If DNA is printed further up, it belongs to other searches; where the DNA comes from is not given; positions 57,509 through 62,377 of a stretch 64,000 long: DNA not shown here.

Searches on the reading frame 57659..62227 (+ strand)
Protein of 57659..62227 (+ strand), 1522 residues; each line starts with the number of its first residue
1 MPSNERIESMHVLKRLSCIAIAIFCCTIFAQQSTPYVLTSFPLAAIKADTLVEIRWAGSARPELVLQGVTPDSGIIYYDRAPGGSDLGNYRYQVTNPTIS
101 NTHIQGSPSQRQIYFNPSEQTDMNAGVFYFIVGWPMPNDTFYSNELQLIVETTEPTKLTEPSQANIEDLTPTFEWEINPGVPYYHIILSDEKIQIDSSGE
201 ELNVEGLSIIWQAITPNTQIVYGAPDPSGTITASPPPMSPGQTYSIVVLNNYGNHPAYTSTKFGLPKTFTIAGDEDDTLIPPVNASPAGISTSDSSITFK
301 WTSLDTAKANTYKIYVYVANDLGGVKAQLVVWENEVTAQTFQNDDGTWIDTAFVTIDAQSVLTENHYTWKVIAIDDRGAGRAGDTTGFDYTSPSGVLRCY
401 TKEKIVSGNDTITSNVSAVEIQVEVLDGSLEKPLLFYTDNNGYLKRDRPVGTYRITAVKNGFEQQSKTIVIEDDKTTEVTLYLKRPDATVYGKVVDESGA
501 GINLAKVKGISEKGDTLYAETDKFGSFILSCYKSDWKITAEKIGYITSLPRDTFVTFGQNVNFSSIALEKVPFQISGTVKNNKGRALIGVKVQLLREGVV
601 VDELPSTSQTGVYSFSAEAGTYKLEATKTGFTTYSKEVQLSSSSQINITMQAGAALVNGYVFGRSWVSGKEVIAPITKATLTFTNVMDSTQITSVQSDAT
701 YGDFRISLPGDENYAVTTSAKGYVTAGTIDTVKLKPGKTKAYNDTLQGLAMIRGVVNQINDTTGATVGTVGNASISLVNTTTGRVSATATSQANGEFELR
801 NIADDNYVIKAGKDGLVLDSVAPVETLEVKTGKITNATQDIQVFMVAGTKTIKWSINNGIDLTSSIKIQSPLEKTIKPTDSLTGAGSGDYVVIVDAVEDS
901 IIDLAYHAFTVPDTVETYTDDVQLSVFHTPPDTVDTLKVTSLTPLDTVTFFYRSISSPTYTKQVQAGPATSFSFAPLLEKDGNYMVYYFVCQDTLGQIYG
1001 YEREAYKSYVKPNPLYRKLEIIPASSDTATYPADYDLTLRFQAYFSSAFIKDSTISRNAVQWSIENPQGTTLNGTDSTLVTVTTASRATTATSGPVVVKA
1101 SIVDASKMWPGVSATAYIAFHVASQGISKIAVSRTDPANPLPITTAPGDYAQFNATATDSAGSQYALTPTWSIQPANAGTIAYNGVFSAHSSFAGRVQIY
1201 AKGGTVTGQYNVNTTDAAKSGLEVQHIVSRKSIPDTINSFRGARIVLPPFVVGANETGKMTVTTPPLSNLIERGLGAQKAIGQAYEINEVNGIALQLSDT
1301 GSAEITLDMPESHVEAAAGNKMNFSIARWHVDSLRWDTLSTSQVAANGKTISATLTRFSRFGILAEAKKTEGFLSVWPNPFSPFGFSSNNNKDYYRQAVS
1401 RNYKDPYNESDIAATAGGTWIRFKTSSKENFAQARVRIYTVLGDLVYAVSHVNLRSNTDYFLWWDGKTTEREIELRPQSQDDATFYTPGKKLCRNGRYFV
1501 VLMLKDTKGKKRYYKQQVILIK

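Call 68: search_protein_families(library=pfam, proteins=[window:57659-62227:+], max_evalue=0.00001)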
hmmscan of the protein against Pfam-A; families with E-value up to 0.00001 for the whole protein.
window:57659-62227:+ (1522 aa): 3 families
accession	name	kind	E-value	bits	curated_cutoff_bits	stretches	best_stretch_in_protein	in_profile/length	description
PF13620.12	CarboxypepD_reg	-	4.5e-31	107.5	32.3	1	574-651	1-82/82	Carboxypeptidase regulatory-like domain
PF13715.12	CarbopepD_reg_2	-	1.2e-15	57.7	32.2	1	575-651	1-75/88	CarboxypepD_reg-like domain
PF08308.17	PEGA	-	4.7e-07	30.1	20.8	0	449-485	33-69/71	PEGA domain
